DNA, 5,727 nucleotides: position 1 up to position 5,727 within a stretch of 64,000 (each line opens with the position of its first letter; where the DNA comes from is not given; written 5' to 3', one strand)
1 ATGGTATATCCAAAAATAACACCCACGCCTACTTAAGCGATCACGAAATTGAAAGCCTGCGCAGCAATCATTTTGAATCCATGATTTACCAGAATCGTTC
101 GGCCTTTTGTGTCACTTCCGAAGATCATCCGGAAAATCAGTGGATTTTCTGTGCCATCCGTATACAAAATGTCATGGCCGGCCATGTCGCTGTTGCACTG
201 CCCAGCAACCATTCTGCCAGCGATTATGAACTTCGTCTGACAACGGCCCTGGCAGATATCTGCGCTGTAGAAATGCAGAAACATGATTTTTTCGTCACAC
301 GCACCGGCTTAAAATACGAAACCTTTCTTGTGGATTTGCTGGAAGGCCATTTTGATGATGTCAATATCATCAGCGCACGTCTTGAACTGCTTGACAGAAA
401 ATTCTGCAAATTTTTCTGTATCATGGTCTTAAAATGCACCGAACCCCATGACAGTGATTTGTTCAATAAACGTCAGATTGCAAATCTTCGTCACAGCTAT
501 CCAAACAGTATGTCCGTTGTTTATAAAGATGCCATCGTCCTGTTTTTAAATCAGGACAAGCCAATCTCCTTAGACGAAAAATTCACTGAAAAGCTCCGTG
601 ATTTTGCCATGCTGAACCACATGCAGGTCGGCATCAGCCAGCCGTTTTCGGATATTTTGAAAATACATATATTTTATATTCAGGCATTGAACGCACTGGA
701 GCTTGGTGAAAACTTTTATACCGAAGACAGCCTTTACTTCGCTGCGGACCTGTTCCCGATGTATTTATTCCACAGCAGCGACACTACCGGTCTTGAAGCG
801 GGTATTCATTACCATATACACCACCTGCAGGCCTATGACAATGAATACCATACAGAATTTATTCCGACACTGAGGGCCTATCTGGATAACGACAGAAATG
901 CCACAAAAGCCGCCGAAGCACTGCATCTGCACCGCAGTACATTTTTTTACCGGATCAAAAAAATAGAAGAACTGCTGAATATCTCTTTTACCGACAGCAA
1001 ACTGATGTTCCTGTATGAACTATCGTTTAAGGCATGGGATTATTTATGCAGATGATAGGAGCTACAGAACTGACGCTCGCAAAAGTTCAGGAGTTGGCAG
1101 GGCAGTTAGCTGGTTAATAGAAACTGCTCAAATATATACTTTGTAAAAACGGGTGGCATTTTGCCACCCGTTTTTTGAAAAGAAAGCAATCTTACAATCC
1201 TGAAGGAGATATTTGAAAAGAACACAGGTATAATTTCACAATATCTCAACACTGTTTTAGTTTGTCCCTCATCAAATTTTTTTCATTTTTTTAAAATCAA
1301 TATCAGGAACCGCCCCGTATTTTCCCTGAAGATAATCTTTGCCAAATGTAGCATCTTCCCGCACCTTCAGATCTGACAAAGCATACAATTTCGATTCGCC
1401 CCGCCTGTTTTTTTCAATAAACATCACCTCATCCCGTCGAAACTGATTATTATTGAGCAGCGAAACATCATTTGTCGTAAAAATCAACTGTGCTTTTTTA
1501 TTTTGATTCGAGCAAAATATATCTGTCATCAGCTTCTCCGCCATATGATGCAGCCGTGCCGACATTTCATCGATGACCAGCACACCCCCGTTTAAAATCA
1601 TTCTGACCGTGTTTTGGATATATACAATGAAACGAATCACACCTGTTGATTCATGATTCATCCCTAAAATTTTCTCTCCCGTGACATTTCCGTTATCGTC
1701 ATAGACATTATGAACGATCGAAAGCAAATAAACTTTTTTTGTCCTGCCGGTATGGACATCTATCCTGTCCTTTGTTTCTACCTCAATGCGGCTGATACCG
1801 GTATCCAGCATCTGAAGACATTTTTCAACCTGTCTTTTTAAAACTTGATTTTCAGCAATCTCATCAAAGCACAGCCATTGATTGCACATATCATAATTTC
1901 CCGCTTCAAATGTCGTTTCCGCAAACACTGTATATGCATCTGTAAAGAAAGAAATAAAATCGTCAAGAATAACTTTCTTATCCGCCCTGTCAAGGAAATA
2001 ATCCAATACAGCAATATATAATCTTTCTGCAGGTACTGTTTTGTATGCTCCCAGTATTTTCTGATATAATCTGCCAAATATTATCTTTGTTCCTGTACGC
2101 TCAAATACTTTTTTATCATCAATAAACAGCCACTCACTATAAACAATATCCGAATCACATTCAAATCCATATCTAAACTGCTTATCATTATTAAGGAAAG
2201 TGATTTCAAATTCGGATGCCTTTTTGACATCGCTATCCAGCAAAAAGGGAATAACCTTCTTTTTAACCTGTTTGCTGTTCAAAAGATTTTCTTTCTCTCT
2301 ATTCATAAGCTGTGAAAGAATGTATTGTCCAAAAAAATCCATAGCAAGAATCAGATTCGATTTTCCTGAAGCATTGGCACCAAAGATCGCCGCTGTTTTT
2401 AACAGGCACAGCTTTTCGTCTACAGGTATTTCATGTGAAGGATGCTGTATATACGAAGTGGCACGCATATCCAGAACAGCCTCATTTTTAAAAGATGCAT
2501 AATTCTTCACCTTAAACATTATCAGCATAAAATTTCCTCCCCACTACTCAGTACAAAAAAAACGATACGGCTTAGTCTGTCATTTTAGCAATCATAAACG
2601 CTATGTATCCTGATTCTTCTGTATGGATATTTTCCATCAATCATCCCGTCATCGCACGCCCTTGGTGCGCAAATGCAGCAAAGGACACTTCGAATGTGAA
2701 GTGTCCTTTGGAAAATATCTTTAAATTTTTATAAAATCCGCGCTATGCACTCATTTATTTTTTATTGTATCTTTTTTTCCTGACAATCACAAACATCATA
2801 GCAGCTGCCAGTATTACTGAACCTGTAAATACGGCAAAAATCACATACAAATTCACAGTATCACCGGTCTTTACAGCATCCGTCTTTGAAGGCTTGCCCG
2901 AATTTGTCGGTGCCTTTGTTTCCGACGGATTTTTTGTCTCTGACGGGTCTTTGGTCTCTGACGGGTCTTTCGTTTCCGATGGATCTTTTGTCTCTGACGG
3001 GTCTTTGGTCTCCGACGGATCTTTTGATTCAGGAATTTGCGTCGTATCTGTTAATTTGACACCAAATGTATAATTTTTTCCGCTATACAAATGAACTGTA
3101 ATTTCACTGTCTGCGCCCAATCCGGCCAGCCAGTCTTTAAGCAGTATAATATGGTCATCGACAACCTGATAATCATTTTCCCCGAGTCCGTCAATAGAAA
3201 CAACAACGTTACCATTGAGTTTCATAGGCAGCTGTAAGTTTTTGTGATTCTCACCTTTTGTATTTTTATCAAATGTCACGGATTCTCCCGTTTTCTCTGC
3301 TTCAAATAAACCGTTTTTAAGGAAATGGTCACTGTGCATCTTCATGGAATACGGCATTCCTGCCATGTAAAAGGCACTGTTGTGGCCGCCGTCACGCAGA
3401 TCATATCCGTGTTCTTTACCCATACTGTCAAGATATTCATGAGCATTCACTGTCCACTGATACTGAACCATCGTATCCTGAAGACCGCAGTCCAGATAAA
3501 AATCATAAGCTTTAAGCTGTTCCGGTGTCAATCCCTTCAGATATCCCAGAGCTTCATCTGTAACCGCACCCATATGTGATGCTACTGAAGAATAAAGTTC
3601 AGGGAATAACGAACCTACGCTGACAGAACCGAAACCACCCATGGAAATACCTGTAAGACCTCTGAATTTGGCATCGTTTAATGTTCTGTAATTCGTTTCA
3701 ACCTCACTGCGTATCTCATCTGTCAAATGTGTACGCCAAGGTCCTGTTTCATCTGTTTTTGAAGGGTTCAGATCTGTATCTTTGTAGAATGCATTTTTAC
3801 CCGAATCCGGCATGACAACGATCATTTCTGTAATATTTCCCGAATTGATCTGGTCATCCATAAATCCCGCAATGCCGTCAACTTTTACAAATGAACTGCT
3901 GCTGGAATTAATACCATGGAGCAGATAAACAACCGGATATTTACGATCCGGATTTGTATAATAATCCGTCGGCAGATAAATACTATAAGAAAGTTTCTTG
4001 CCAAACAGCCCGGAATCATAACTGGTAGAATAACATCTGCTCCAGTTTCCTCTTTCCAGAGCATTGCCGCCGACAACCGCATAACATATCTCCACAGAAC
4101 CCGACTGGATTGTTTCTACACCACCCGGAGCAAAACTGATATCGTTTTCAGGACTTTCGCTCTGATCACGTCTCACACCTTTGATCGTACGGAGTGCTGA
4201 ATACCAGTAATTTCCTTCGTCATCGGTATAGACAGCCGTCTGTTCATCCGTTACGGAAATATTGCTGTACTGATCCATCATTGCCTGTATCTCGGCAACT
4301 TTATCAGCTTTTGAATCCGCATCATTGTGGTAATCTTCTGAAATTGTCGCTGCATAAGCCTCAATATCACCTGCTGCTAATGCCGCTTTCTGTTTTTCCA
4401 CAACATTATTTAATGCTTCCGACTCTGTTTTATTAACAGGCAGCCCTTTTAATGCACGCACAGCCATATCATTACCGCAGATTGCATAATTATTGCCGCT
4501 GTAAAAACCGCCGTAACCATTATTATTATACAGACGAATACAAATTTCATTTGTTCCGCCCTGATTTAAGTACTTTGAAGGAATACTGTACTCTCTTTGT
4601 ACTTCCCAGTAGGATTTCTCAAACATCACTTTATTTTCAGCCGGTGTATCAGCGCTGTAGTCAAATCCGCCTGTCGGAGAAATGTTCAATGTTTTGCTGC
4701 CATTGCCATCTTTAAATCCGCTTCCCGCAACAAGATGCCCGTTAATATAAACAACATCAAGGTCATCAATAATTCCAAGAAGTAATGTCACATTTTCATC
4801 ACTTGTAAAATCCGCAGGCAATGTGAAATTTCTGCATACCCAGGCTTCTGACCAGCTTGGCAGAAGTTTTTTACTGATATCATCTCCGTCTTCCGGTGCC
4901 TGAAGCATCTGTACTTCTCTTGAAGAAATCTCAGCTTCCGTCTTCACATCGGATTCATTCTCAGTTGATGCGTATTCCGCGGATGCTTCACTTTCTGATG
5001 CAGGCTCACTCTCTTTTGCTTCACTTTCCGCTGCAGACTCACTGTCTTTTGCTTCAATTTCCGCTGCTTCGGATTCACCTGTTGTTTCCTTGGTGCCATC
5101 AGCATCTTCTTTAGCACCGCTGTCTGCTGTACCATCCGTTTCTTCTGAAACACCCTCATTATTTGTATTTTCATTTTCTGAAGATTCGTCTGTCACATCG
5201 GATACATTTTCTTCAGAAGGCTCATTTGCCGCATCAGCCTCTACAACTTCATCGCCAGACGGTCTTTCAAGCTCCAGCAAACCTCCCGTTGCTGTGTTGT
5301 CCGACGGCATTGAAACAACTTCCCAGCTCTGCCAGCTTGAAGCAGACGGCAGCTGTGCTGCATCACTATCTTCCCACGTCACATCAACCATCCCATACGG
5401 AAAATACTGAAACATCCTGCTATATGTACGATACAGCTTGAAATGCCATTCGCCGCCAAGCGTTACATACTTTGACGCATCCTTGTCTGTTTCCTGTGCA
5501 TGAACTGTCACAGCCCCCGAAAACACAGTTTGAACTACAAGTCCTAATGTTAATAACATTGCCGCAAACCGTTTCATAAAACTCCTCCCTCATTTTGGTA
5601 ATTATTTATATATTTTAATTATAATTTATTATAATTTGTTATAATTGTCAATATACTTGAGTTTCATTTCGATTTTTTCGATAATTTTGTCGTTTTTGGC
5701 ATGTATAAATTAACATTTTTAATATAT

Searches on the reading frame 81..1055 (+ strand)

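Call 25: search_protein_families(library=pfam, proteins=[window:81-1055:+], max_evalue=0.001)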
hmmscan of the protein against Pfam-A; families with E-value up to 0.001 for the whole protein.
window:81-1055:+ (324 aa): 3 families
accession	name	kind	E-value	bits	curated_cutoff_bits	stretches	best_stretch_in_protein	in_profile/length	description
PF13556.12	HTH_30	-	4.4e-19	68.5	27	1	262-318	3-59/59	PucR C-terminal helix-turn-helix domain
PF17853.6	GGDEF_2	-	3.6e-07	30.9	24.5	1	93-208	5-116/116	GGDEF-like domain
PF00126.33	HTH_1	-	0.0005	20.4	26.6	0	272-301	14-43/60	Bacterial regulatory helix-turn-helix protein, lysR family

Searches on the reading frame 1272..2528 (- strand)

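Call 25: search_protein_families(library=pfam, proteins=[window:1272-2528:-], max_evalue=0.001)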
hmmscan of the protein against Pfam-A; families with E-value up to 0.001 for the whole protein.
window:1272-2528:- (418 aa): 3 families
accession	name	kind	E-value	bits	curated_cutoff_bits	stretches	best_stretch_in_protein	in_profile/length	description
PF13304.12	AAA_21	-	1.2e-20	75.2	27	1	46-358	2-303/304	AAA domain, putative AbiEii toxin, Type IV TA system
PF13175.12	AAA_15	-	2.2e-06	28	32.1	0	5-85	6-68/374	AAA ATPase domain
PF02463.25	SMC_N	-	5.8e-06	26.3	40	0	45-90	26-72/220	RecF/RecN/SMC N terminal domain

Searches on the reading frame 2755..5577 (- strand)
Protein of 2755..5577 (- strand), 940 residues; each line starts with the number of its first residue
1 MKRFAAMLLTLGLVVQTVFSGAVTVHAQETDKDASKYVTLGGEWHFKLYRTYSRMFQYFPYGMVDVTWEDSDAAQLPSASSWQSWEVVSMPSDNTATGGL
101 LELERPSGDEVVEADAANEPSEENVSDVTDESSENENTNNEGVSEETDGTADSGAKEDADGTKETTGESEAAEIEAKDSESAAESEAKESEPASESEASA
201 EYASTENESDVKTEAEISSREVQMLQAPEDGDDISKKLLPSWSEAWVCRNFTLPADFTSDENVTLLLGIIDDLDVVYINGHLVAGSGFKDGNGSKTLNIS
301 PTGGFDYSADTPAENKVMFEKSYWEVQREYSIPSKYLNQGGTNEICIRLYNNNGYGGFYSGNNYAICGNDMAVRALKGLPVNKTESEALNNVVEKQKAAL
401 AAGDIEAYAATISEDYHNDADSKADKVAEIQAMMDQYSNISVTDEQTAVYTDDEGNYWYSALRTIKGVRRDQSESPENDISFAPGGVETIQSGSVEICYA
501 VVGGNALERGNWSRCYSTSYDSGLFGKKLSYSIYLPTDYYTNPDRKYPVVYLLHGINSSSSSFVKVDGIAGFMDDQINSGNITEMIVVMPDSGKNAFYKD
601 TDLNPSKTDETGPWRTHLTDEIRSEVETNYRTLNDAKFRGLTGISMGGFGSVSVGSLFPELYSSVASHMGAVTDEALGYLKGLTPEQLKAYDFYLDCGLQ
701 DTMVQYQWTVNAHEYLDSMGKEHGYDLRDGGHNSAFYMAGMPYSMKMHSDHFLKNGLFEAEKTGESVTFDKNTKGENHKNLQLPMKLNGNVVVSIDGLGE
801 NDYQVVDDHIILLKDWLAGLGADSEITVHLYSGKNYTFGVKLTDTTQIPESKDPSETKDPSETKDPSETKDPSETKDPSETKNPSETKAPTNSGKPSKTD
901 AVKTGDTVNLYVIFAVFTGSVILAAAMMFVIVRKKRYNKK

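Call 7: search_protein_families(library=pfam, proteins=[window:2755-5577:-], max_evalue=0.001)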
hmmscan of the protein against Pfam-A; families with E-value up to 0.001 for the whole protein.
window:2755-5577:- (940 aa): 2 families
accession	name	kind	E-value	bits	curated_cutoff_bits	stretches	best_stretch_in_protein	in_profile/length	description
PF00756.26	Esterase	-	8.4e-25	88.4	22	1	525-672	4-150/251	Putative esterase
PF03442.20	CBM_X2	-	6.3e-06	26.6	28.9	1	765-838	4-81/83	Carbohydrate binding domain X2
